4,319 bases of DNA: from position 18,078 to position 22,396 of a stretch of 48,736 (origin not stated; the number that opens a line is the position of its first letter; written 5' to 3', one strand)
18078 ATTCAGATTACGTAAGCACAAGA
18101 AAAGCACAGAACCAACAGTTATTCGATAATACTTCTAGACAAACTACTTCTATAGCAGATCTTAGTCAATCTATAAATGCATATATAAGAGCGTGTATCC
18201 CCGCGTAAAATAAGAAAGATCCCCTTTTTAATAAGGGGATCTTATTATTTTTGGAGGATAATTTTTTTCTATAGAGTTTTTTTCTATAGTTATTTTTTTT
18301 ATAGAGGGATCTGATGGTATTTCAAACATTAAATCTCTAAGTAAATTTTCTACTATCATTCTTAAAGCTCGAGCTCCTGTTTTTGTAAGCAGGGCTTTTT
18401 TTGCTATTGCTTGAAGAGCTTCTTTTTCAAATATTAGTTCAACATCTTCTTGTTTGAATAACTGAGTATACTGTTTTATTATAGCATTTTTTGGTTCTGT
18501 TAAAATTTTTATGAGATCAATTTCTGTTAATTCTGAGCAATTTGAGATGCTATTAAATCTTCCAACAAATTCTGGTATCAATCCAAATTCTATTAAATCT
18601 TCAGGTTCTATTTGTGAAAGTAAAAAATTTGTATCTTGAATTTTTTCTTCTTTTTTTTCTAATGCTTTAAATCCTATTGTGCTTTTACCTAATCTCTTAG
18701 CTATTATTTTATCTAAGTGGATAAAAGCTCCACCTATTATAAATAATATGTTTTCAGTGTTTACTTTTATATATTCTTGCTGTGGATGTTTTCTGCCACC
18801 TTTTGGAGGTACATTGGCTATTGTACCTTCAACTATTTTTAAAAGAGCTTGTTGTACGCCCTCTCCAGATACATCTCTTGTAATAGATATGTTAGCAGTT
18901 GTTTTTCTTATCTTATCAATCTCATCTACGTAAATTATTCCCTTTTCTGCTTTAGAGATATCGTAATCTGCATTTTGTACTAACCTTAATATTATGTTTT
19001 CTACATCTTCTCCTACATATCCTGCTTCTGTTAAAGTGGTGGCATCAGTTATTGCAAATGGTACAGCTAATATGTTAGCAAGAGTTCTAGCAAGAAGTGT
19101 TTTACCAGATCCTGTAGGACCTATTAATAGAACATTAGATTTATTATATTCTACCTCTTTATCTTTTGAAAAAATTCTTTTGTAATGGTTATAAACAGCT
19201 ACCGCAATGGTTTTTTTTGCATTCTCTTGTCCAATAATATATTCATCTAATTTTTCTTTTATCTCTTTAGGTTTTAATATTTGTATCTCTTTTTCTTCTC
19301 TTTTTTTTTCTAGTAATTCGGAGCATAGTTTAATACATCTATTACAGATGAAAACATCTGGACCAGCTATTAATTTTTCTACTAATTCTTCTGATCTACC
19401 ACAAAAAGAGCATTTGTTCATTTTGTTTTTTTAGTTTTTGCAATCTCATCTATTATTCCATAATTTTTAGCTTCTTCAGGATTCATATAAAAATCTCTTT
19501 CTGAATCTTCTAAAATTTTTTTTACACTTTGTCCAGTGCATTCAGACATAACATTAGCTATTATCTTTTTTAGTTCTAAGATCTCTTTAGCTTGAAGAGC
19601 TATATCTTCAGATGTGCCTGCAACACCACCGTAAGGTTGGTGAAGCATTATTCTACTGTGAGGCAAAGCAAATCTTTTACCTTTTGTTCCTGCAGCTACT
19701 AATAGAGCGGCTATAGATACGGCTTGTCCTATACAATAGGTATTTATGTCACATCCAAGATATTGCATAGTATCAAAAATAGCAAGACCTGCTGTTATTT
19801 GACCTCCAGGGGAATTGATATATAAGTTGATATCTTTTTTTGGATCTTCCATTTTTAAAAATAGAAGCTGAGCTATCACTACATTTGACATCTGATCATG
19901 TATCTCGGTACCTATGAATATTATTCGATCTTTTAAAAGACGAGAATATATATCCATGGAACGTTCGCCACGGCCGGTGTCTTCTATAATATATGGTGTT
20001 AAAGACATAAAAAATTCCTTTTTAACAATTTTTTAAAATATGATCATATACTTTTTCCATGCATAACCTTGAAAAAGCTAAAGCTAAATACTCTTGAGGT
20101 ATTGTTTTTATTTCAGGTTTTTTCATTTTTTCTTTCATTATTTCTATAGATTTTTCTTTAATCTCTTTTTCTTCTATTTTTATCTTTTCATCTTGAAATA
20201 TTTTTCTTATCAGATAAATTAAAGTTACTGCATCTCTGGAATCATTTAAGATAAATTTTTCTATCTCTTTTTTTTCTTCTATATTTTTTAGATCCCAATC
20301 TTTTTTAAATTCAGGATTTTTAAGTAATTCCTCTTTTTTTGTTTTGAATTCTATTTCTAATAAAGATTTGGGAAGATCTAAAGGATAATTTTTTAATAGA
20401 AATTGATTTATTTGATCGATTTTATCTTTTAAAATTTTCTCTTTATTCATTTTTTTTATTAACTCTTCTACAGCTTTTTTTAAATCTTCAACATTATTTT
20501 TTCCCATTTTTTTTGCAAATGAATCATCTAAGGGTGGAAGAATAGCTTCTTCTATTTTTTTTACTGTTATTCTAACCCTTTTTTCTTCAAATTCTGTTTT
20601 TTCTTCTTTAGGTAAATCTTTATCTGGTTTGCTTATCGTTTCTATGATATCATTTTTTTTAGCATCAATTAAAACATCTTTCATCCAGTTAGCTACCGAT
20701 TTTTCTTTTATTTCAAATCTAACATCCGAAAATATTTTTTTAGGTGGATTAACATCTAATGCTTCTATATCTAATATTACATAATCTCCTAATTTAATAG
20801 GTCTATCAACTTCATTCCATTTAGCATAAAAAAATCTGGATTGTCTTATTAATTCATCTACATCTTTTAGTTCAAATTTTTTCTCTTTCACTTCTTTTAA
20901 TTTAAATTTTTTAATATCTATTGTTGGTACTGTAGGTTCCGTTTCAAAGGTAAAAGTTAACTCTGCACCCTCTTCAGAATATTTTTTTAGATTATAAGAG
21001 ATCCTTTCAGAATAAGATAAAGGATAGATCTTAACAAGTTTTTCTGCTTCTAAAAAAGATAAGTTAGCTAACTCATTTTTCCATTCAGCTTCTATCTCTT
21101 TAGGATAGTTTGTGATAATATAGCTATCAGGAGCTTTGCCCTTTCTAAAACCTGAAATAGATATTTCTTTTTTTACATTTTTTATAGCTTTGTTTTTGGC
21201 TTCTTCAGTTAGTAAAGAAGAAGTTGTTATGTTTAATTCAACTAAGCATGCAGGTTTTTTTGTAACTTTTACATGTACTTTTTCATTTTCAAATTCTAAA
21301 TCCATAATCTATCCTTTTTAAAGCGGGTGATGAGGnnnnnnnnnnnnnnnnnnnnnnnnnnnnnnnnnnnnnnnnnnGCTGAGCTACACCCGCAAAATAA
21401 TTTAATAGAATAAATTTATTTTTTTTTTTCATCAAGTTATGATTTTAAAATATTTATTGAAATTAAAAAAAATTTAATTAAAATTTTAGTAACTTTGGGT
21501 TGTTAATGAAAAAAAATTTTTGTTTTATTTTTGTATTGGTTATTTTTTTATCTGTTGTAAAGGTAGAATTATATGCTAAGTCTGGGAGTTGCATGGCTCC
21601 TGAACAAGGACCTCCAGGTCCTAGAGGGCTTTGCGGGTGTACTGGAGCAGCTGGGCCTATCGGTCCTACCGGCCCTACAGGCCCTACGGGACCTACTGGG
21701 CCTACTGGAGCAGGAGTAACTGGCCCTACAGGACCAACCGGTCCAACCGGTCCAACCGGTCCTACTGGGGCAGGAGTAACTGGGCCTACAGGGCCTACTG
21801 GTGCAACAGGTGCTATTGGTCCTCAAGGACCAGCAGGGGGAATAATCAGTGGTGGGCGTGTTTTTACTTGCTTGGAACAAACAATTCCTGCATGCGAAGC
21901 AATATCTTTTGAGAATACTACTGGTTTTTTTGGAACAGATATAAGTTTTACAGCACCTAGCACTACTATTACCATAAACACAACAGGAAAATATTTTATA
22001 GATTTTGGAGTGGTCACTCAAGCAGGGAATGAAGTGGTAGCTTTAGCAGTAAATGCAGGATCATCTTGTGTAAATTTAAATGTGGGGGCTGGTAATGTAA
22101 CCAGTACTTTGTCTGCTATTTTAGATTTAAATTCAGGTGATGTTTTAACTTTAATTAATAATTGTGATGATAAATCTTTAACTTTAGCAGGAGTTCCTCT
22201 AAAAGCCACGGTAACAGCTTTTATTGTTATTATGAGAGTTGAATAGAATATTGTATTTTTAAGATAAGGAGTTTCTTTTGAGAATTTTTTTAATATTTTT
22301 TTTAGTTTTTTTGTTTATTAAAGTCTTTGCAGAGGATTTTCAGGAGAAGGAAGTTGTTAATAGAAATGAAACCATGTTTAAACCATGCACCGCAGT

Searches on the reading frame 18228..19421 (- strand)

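Call 31: search_protein_families(library=pfam, proteins=[window:18228-19421:-], max_evalue=0.01)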
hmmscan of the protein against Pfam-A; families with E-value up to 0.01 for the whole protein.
window:18228-19421:- (397 aa): 18 families
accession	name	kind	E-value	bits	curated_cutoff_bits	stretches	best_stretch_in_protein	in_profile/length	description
PF07724.20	AAA_2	-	3.5e-31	108.9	27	1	94-291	3-165/166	AAA domain (Cdc48 subfamily)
PF06689.19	zf-C4_ClpX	-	4.6e-17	62.1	27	1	3-38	2-38/39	ClpX C4-type zinc finger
PF00004.35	AAA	-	3e-14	54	21.2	1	97-203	1-98/131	ATPase family associated with various cellular activities (AAA)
PF10431.15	ClpB_D2-small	-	4.7e-09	36.6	21.9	1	298-376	1-75/81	C-terminal, D2-small domain, of ClpB protein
PF00493.29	MCM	-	1.3e-07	31.4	23.3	1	53-175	17-137/224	MCM P-loop domain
PF07728.20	AAA_5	-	3.1e-07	30.9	22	1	96-178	1-85/139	AAA domain (dynein-related subfamily)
PF01078.27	Mg_chelatase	-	3.6e-07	30.2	20.3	1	95-119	23-47/207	Magnesium chelatase, subunit ChlI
PF05496.18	RuvB_N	-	8.6e-07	29.3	27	1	56-175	4-100/159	Holliday junction DNA helicase RuvB P-loop domain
PF14532.12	Sigma54_activ_2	-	1e-06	29.4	25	1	81-174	8-84/138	Sigma-54 interaction domain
PF13401.12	AAA_22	-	4.7e-05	24.2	27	1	93-132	4-46/130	AAA domain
PF13173.12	AAA_14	-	6.8e-05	23.3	27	1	95-183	3-86/129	AAA domain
PF00158.32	Sigma54_activat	-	7.8e-05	22.9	20.2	1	79-115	7-43/168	Sigma-54 interaction domain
PF13191.12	AAA_16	-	0.00077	20.4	32.6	1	94-118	24-48/167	AAA ATPase domain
PF20720.3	nSTAND3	-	0.0011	19.1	27.2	1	89-120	12-43/155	Novel STAND NTPase 3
PF01695.23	IstB_IS21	-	0.0033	17.4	24.1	1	93-115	91-113/238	IstB-like ATP binding protein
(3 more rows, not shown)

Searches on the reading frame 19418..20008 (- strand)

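Call 31: search_protein_families(library=pfam, proteins=[window:19418-20008:-], max_evalue=0.01)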
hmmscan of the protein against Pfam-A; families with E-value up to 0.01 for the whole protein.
window:19418-20008:- (196 aa): 1 family
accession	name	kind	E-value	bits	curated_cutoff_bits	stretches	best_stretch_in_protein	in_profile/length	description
PF00574.28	CLP_protease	-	2e-77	259.6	20.2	1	13-192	2-181/182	Clp protease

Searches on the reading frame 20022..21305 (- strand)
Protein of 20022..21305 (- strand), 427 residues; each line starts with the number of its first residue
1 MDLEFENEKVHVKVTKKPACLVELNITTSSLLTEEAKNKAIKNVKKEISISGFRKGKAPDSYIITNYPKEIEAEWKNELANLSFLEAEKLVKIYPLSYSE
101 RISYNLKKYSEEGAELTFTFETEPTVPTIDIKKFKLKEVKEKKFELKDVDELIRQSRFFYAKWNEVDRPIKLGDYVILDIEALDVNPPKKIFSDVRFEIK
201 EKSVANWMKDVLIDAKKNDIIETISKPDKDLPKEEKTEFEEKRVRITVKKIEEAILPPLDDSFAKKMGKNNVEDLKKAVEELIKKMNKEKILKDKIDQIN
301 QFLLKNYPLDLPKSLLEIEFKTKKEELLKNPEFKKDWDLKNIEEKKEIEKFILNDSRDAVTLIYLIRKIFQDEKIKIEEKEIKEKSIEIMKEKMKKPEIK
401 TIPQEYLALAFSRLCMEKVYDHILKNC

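Call 31: search_protein_families(library=pfam, proteins=[window:20022-21305:-], max_evalue=0.01)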
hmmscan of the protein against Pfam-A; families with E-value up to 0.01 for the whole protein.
window:20022-21305:- (427 aa): 2 families
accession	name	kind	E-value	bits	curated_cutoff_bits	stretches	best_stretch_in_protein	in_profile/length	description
PF05697.18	Trigger_N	-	1.7e-19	71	22.2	1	11-154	2-142/144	Bacterial trigger factor protein (TF)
PF05698.19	Trigger_C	-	2.5e-07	31.3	22.7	1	272-424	2-161/162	Bacterial trigger factor protein (TF) C-terminus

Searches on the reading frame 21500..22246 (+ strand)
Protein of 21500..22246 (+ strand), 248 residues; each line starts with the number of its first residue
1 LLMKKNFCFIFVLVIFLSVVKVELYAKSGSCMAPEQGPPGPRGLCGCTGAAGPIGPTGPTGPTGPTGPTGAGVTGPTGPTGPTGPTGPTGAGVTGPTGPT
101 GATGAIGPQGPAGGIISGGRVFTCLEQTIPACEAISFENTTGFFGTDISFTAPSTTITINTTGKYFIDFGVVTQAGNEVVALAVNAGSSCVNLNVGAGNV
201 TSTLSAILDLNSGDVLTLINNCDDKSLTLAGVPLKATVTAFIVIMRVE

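Call 31: search_protein_families(library=pfam, proteins=[window:21500-22246:+], max_evalue=0.01)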
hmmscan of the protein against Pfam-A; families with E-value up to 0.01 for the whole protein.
window:21500-22246:+ (248 aa): 3 families
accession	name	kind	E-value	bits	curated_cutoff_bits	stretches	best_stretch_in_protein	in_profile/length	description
PF01391.23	Collagen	-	5e-08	33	27.2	1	36-90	3-58/60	Collagen triple helix repeat (20 copies)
PF18573.7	BclA_C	-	1.5e-05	25.3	38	1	133-246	18-126/128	BclA C-terminal domain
PF01052.25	FliMN_C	-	0.0063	16.9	23.8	0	191-226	8-43/73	Type III flagellar switch regulator (C-ring) FliN C-term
